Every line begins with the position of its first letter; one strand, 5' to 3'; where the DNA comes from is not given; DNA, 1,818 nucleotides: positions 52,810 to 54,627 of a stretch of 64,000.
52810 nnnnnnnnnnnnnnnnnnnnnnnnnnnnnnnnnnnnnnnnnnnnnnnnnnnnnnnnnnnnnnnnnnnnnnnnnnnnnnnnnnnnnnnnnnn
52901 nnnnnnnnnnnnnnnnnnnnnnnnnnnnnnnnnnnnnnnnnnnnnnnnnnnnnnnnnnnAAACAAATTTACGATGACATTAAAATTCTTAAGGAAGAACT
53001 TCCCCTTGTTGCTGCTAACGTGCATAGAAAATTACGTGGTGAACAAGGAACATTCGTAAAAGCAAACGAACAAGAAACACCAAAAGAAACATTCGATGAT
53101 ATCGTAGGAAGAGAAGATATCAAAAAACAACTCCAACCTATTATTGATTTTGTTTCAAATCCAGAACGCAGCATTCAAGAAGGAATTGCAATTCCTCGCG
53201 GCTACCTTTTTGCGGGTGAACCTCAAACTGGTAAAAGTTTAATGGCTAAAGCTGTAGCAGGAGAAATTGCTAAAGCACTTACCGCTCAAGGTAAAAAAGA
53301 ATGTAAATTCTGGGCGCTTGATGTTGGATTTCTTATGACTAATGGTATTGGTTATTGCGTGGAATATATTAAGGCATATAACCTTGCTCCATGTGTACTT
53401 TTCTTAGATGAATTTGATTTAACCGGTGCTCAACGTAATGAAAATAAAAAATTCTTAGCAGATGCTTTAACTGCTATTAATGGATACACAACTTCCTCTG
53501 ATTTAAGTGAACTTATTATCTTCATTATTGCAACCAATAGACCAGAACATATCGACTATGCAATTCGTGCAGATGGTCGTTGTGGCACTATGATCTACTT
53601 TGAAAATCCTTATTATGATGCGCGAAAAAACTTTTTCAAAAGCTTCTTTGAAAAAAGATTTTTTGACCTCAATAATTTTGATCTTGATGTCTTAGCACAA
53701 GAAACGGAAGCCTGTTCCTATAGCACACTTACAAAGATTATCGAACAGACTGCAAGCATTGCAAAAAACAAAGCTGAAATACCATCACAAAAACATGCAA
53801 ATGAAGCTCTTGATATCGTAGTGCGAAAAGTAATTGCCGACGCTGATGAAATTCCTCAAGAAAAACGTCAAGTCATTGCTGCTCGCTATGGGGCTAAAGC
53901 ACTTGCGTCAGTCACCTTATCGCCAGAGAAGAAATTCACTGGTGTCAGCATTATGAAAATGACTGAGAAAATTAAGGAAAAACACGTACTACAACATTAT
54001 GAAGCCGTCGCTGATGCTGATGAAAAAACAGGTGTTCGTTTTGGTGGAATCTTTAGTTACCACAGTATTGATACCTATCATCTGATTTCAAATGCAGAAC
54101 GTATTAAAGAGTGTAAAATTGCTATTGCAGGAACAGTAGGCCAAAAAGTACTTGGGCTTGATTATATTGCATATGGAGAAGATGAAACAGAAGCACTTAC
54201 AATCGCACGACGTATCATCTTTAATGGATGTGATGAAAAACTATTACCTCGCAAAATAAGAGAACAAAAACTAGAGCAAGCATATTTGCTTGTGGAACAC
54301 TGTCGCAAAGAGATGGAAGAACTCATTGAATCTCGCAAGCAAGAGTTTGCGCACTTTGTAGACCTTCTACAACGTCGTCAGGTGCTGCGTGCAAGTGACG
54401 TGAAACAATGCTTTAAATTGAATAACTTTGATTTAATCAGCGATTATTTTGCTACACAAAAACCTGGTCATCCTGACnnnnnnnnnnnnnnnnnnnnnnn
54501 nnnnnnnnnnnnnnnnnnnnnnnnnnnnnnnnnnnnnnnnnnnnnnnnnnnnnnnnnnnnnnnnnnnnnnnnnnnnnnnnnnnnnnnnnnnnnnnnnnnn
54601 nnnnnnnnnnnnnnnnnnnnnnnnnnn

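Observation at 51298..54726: FtsH-derived AAA+ protein with intact ATPase motifs, a dead protease site, an altered pore loop and a ~590-aa N-terminal extension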

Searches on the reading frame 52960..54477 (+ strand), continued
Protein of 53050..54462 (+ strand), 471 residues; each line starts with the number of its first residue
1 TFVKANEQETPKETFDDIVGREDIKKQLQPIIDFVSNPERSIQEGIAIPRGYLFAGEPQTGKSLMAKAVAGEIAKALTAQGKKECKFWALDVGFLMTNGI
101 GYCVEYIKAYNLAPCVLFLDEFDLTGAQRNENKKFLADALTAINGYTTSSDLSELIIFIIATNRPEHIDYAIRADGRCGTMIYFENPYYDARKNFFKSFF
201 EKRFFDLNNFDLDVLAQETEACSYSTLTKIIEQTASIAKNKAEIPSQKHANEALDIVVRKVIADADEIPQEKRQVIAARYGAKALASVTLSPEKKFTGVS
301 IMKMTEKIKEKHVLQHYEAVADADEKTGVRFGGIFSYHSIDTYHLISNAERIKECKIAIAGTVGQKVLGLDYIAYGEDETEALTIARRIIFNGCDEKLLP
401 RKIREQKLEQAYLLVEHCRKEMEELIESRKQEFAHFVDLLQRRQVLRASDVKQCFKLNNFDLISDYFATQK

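Call 76: find_encoding_contigs(protein=P0009, flank=10000, max_places=2)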
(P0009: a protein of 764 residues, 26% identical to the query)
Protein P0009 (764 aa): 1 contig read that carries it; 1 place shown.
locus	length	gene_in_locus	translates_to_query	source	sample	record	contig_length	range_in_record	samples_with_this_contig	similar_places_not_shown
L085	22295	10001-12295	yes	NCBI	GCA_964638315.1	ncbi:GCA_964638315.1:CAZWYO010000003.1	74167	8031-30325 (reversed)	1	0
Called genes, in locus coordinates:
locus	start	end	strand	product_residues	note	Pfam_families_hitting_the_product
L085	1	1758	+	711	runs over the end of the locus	PF12796:Ank_2 (faint), PF13637:Ank_4 (faint), PF00023:Ank (faint)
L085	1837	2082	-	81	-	PF00550:PP-binding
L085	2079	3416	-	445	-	PF00749:tRNA-synt_1c, PF19269:Anticodon_2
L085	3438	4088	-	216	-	-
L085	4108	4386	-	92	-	PF01783:Ribosomal_L32p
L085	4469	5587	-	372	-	PF02481:DNA_processg_A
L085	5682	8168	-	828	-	PF00521:DNA_topoisoIV, PF03989:DNA_gyraseA_C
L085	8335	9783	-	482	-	PF00890:FAD_binding_2 (weak), PF01266:DAO (faint), PF07992:Pyr_redox_2, PF13450:NAD_binding_8 (weak), PF13738:Pyr_redox_3, PF00070:Pyr_redox, PF00085:Thioredoxin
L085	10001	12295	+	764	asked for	PF00005:ABC_tran (faint), PF00004:AAA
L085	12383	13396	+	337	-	-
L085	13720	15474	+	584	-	-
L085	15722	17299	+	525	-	-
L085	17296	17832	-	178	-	PF02502:LacAB_rpiB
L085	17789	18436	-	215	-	-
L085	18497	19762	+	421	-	PF12704:MacB_PCD, PF02687:FtsX (weak)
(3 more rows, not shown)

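Call 77: find_encoding_contigs(protein=P0006, flank=10000, max_places=2)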
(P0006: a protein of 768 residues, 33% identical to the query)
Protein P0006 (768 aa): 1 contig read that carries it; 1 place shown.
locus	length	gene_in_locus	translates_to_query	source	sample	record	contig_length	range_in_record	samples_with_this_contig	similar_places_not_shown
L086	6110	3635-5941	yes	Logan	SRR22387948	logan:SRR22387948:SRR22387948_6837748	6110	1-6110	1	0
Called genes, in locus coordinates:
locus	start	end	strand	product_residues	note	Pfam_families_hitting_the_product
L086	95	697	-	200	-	-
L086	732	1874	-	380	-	PF00561:Abhydrolase_1 (weak), PF12146:Hydrolase_4, PF12697:Abhydrolase_6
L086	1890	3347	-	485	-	PF07992:Pyr_redox_2, PF00890:FAD_binding_2 (faint), PF13738:Pyr_redox_3, PF00070:Pyr_redox (weak), PF00085:Thioredoxin, PF13098:Thioredoxin_2 (faint)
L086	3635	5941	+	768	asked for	PF00004:AAA, PF01434:Peptidase_M41 (faint)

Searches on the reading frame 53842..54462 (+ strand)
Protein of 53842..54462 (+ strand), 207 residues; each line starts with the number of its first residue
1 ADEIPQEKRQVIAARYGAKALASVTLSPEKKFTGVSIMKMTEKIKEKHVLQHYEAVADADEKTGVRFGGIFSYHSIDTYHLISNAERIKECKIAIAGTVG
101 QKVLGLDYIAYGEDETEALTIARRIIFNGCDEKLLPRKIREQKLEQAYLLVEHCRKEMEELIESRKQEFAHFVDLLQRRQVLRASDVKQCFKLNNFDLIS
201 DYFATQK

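Call 21: search_protein_families(library=pfam, proteins=[window:53842-54462:+], max_evalue=10)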
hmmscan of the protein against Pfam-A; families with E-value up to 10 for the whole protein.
window:53842-54462:+ (207 aa): 1 family
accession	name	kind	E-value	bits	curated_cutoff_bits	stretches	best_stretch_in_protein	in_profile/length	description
PF05546.16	She9_MDM33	-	0.074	13.3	22.2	1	140-194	42-96/198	She9 / Mdm33 family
